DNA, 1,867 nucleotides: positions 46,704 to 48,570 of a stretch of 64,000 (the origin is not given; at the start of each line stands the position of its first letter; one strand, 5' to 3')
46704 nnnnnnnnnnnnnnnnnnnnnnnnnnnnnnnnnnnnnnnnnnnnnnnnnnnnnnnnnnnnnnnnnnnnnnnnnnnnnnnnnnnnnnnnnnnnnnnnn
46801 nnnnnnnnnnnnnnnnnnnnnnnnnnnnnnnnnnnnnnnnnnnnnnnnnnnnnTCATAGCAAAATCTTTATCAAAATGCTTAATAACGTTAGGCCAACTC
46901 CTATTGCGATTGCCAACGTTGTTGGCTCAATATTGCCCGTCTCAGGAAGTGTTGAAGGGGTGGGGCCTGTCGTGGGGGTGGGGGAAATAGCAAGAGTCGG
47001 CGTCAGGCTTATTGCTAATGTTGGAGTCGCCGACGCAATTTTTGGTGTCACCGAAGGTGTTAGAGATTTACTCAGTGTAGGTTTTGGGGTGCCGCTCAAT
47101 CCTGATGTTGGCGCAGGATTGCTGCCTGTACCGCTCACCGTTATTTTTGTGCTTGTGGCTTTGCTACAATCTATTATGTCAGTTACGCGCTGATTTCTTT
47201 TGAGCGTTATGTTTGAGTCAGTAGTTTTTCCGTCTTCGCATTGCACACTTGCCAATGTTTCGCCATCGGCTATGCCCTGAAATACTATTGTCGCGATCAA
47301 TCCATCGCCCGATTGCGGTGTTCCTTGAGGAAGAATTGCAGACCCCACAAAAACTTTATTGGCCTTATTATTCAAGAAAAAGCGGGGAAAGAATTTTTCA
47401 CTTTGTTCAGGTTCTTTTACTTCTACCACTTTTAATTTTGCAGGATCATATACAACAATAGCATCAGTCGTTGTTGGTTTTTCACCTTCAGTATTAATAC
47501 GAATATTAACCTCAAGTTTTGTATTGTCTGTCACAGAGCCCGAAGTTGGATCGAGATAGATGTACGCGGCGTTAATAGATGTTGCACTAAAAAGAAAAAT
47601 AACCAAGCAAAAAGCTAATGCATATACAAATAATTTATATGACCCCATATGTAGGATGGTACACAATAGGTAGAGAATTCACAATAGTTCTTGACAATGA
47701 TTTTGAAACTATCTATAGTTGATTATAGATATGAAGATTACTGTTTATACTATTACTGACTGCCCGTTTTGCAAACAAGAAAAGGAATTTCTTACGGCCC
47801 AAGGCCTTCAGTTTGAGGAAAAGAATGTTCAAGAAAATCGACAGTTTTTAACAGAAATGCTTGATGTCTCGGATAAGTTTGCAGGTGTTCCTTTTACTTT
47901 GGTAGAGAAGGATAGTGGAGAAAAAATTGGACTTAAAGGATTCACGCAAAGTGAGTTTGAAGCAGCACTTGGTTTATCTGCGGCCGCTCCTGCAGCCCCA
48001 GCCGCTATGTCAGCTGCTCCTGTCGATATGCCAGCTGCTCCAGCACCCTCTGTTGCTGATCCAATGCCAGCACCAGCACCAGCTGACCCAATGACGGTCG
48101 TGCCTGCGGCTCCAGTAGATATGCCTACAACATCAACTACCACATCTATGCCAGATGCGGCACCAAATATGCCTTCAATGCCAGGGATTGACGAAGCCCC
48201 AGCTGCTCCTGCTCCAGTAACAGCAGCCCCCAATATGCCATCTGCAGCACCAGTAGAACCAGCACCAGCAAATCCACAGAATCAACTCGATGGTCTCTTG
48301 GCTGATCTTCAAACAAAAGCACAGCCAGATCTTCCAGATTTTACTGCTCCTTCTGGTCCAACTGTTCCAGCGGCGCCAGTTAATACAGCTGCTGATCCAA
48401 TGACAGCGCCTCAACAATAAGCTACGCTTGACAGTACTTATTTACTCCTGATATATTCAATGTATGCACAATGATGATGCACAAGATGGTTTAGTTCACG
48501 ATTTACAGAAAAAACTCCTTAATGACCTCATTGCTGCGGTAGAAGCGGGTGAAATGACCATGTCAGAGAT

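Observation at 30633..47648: Cellulosome-like cohesin-dockerin surface system whose cargo is adhesins and unknown modules, not recognisable enzymes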

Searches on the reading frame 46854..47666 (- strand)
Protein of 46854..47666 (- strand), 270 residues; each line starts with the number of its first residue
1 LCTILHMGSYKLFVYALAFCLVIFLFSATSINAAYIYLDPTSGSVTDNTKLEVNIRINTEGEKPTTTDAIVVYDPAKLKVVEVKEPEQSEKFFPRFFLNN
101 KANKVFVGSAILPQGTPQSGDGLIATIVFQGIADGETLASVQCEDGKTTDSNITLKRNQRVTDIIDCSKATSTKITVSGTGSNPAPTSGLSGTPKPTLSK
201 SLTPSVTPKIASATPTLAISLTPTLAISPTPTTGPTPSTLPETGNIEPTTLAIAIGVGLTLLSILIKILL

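Call 6: search_protein_families(library=pfam, proteins=[window:46854-47666:-], max_evalue=1)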
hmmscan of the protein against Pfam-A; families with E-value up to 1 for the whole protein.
window:46854-47666:- (270 aa): 3 families
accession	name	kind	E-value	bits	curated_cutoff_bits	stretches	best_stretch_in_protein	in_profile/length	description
PF00963.24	Cohesin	-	0.00033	21.3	24.1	1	49-154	14-125/139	Cohesin domain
PF19190.6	BACON_2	-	0.0066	16.8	25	1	27-72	36-80/94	Viral BACON domain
PF14189.11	DUF4312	-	0.3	11.6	27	1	67-102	34-68/84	Domain of unknown function (DUF4312)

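Call 54: search_protein_families(library=ncbifam, proteins=[window:46854-47666:-], max_evalue=0.1)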
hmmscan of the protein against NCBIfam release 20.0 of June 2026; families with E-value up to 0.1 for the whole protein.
window:46854-47666:- (270 aa): 0 families

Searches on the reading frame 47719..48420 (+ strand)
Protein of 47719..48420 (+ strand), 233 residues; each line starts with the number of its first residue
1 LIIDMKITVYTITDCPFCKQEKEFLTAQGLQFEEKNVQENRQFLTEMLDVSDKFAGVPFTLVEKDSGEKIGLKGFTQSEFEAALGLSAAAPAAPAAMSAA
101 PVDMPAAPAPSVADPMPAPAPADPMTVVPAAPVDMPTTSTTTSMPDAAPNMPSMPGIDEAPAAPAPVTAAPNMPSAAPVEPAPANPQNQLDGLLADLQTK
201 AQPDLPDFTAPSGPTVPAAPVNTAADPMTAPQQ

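Call 7: search_protein_families(library=pfam, proteins=[window:47719-48420:+], max_evalue=0.01)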
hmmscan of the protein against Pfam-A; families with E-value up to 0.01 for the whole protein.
window:47719-48420:+ (233 aa): 1 family
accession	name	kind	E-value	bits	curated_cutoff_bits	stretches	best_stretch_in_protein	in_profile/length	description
PF00462.30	Glutaredoxin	-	5.2e-09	36.6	22.9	1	7-58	1-51/60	Glutaredoxin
